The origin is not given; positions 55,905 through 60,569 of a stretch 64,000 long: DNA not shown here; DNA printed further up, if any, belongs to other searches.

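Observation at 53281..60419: Five-gene translationally coupled operon resembling a Sec-exported polymorphic lipase toxin with tandem paralogous immunity candidates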

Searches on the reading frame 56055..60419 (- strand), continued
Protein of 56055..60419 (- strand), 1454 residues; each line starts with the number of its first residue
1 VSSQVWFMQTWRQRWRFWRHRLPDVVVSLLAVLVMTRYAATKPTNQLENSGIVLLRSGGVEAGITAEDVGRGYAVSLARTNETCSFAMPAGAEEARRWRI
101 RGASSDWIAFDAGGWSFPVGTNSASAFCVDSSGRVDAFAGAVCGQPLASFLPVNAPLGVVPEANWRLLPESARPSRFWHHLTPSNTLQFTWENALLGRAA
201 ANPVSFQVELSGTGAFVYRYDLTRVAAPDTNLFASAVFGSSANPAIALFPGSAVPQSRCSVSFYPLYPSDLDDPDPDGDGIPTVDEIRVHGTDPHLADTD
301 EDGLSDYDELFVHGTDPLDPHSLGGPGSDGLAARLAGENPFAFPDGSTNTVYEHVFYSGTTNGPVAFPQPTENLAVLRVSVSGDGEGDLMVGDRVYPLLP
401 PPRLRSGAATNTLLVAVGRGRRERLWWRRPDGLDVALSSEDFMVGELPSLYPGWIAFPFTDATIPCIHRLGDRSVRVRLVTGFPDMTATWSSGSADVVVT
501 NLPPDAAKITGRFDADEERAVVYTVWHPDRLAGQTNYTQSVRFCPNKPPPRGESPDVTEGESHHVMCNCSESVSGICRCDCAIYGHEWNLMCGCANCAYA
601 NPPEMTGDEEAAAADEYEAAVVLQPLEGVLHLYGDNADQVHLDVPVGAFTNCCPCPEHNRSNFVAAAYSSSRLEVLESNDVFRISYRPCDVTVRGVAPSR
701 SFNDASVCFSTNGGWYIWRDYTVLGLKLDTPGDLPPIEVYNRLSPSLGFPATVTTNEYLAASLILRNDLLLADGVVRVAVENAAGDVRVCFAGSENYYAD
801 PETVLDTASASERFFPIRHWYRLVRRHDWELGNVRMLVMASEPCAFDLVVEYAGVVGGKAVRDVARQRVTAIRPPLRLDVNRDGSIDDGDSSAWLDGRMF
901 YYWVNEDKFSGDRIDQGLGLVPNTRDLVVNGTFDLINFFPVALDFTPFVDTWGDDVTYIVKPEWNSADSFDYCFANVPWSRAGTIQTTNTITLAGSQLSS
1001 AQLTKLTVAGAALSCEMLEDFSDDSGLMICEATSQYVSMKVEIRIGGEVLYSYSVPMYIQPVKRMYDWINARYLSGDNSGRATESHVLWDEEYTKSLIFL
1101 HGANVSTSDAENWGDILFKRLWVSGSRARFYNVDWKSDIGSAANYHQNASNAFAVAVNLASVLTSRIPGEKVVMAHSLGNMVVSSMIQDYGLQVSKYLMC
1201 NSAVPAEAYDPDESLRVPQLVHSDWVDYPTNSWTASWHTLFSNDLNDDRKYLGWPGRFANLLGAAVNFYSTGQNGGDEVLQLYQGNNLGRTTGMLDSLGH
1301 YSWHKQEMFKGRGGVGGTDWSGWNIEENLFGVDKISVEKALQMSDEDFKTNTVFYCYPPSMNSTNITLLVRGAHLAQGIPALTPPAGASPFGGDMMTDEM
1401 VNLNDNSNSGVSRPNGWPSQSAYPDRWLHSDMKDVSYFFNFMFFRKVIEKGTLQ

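Call 35: find_encoding_contigs(protein=P0007, flank=10000, max_places=2)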
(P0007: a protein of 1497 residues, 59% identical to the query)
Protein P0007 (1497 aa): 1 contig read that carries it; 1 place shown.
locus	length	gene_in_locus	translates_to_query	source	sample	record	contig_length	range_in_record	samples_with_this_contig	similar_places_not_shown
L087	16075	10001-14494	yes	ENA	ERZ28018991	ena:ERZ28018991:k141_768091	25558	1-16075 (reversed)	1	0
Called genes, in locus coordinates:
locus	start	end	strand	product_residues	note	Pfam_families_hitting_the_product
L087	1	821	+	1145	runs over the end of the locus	PF04313:HSDR_N, PF04851:ResIII, PF18766:SWI2_SNF2, PF22679:T1R_D3-like, PF11867:T1RH-like_C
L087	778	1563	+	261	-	PF20582:UPF0758_N, PF04002:RadC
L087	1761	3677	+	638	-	PF02171:Piwi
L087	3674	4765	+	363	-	PF13289:SIR2_2 (weak)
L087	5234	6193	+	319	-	PF10544:T5orf172, PF13455:MUG113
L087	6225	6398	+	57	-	-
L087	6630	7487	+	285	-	PF02498:Bro-N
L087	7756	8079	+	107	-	-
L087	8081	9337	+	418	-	PF01595:CNNM, PF00571:CBS (weak), PF03471:CorC_HlyC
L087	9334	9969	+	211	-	PF01595:CNNM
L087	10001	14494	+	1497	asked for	-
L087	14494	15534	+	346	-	-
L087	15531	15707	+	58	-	-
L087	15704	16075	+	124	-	?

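Call 36: find_encoding_contigs(protein=P0008, flank=10000, max_places=2)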
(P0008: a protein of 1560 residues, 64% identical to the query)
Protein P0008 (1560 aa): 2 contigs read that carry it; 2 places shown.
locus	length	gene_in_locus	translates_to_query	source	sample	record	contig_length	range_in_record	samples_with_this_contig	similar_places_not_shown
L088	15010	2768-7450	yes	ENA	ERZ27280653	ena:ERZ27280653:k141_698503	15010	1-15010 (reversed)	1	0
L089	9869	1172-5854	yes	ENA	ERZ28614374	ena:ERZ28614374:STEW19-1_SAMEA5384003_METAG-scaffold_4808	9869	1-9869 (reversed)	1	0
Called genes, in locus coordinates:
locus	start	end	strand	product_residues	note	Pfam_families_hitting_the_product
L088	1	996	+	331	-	?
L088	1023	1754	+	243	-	PF13391:HNH_2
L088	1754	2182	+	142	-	PF22740:PapZ_C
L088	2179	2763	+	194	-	-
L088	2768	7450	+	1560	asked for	PF18884:TSP3_bac (weak)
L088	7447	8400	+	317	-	PF13620:CarboxypepD_reg (weak)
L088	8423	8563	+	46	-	-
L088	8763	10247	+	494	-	PF18862:ApeA_NTD1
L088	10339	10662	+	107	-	-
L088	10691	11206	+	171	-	PF02525:Flavodoxin_2, PF03358:FMN_red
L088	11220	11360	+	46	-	-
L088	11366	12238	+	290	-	PF07505:DUF5131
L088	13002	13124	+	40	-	-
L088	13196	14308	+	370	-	PF00150:Cellulase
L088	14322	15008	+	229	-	?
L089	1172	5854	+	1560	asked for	PF18884:TSP3_bac (weak)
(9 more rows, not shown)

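Call 38: predict_structure(alignment_id=A2)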
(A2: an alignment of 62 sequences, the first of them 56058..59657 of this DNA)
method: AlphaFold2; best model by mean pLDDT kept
length: 1200 residues; sequences in the alignment: 62
mean_pLDDT: 85.8   pTM: 0.68
mean pLDDT of the five models: 85.8, 85.3, 84.3, 83.4, 82.8
residues with pLDDT >= 90: 632; 70-90: 447; 50-70: 61; < 50: 60
segments of 3 or more residues with pLDDT < 50: 1-6, 295-331, 333-348
pLDDT, mean of each block of 10 residues (from residue 1): 42 70 84 84 85 88 85 82 84 84 83 86 90 85 80 71 89 84 91 85 90 81 83 89 89 88 88 91 89 51 34 37 43 41 47 88 93 92 91 74 79 87 88 92 89 85 89 92 95 94 90 89 94 88 76 93 87 79 93 96 92 95 93 90 91 91 79 94 97 93 93 85 96 95 96 93 91 96 94 93 93 95 90 84 95 93 96 95 80 90 96 95 96 96 96 94 90 91 93 94 94 81 78 77 71 82 72 87 93 91 88 93 91 89 90 85 76 87 95 95
secondary structure, 60 per line:
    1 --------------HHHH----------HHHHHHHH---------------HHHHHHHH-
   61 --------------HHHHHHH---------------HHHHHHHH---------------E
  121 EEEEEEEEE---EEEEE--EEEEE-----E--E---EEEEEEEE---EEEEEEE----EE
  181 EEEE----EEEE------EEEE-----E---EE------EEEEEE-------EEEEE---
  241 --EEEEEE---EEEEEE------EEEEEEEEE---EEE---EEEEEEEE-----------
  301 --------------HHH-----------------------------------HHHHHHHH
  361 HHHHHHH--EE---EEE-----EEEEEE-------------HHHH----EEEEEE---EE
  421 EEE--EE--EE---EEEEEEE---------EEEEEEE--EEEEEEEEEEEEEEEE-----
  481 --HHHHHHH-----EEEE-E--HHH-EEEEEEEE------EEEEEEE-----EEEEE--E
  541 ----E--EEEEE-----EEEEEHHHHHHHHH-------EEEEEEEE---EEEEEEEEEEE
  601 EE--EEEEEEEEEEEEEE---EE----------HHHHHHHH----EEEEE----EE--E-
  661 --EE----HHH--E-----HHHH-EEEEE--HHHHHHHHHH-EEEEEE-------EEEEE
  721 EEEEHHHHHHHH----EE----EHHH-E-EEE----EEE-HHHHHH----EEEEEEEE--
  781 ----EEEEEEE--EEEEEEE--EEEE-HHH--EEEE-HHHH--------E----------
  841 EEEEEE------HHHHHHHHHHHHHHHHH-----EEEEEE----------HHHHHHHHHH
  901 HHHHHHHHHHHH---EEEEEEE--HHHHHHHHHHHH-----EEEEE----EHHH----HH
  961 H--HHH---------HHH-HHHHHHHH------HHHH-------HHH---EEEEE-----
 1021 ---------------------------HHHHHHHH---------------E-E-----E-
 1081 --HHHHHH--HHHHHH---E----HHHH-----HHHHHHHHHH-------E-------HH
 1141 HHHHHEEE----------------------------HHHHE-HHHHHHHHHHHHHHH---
elements in order (helices of 4 or more, strands of 3 or more residues): H15-18 H29-36 H52-59 H75-81 H97-104 E120-129 E133-137 E140-144 E157-164 E168-174 E179-184 E189-192 E199-202 E220-225 E233-237 E243-248 E252-257 E264-272 E276-278 E282-289 H353-367 E375-377 E383-388 H402-405 E410-415 E419-423 E435-441 E451-457 E460-475 H483-489 E495-498 E507-514 E521-527 E533-537 E548-552 E558-562 H563-571 E579-586 E590-602 E605-618 H634-641 E646-650 H680-683 E685-689 H692-701 E703-708 E716-724 H725-732 E750-752 E757-759 H761-766 E771-778 E785-791 E794-800 E803-806 E813-816 H818-821 E841-846 H853-869 E875-880 H891-912 E916-922 H925-936 E942-946 H980-987 H994-997 E1011-1015 H1048-1055 H1083-1088 H1091-1096 H1105-1108 H1114-1123 H1139-1145 E1146-1148 H1177-1180 H1183-1197

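Call 42: fold_search(model_id=the predicted structure, library=pdb)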
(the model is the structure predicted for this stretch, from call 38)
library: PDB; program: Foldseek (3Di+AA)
matches with E <= 10: 1947; with E <= 0.001: 34
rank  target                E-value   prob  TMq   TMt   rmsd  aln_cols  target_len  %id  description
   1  9xrl_S                1.6e-09  1.00  0.15  0.25   7.2       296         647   13  Structure of mouse cytoplasmic lattice (CPL) repeating unit (released 2026-03-18)
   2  9xrl_K                3.4e-09  1.00  0.15  0.25   7.3       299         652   14  Structure of mouse cytoplasmic lattice (CPL) repeating unit (released 2026-03-18)
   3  9ijj_O                4.0e-09  0.99  0.07  0.07  28.9       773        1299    7  In situ structure of the central apparatus in mouse sperm axoneme. (released 2025-06-04)
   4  4yfg_A                2.3e-08  0.98  0.07  0.13  22.8       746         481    9  Crystal structure of PTP delta meA3/meB minus variant Ig1-Fn1 (released 2015-05-06)
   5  9ijj_4J               3.3e-08  1.00  0.11  0.16  22.7       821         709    7  In situ structure of the central apparatus in mouse sperm axoneme. (released 2025-06-04)
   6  9ijj_4K               1.4e-07  1.00  0.11  0.25  17.2       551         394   11  In situ structure of the central apparatus in mouse sperm axoneme. (released 2025-06-04)
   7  7sqc_T1               3.3e-07  0.98  0.09  0.13  21.0       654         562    8  Ciliary C1 central pair apparatus isolated from Chlamydomonas reinhardtii (released 2022-04-13)
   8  9huh_A                3.5e-07  1.00  0.13  0.25   8.4       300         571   15  CryoEM structure of human peptidylarginine deiminase type 4 (PAD4) in 10 mM calcium (released 2025-10-22)
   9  8q6t_I                8.5e-07  0.80  0.07  0.07  24.2       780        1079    8  Helical reconstruction of the relaxed thick filament from FIB milled left ventricular mouse myofibrils (released 2023-11-01)
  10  2jll                  1.0e-06  0.98  0.07  0.18  20.8       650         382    8  Crystal structure of NCAM2 IgIV-FN3II (released 2009-11-17)
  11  2xyc                  3.1e-06  0.99  0.07  0.21  18.5       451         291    7  CRYSTAL STRUCTURE OF NCAM2 IGIV-FN3I (released 2011-02-23)
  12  9ijj_P                4.2e-06  0.72  0.07  0.12  21.9       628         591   10  In situ structure of the central apparatus in mouse sperm axoneme. (released 2025-06-04)
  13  4y61_A                7.2e-06  0.94  0.08  0.18  23.8       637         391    8  Crystal structure of the complex between Slitrk2 LRR1 and PTP delta Ig1-Fn1 (released 2015-06-03)
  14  7ahs_B                7.6e-06  0.99  0.07  0.20  18.2       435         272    6  titin-N2A Ig81-Ig83 (released 2021-03-24)
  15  7n6g_4C               1.6e-05  0.84  0.07  0.12  24.1       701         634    8  C1 of central pair (released 2022-05-18)
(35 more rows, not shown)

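Call 46: find_encoding_contigs(protein=P0003, flank=6000, max_places=2)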
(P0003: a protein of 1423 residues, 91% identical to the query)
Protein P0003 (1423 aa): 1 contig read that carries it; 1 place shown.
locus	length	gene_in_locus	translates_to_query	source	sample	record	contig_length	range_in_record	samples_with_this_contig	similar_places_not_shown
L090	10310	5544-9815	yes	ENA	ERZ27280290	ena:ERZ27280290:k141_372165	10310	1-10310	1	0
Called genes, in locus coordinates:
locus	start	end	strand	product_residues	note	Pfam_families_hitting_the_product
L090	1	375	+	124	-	?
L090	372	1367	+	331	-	PF00528:BPD_transp_1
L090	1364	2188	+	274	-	PF00528:BPD_transp_1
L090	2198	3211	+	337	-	PF05496:RuvB_N, PF00004:AAA, PF07728:AAA_5 (weak), PF17864:AAA_lid_4, PF05491:WHD_RuvB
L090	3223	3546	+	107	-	-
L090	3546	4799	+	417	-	PF01595:CNNM, PF00571:CBS (faint), PF03471:CorC_HlyC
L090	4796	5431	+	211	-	PF01595:CNNM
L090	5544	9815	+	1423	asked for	PF18884:TSP3_bac (weak)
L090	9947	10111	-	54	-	-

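Call 65: search_protein_families(library=padloc, proteins=[window:56055-60419:-], max_evalue=0.01)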
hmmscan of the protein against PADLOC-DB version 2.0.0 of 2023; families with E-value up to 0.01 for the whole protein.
window:56055-60419:- (1454 aa): 0 families
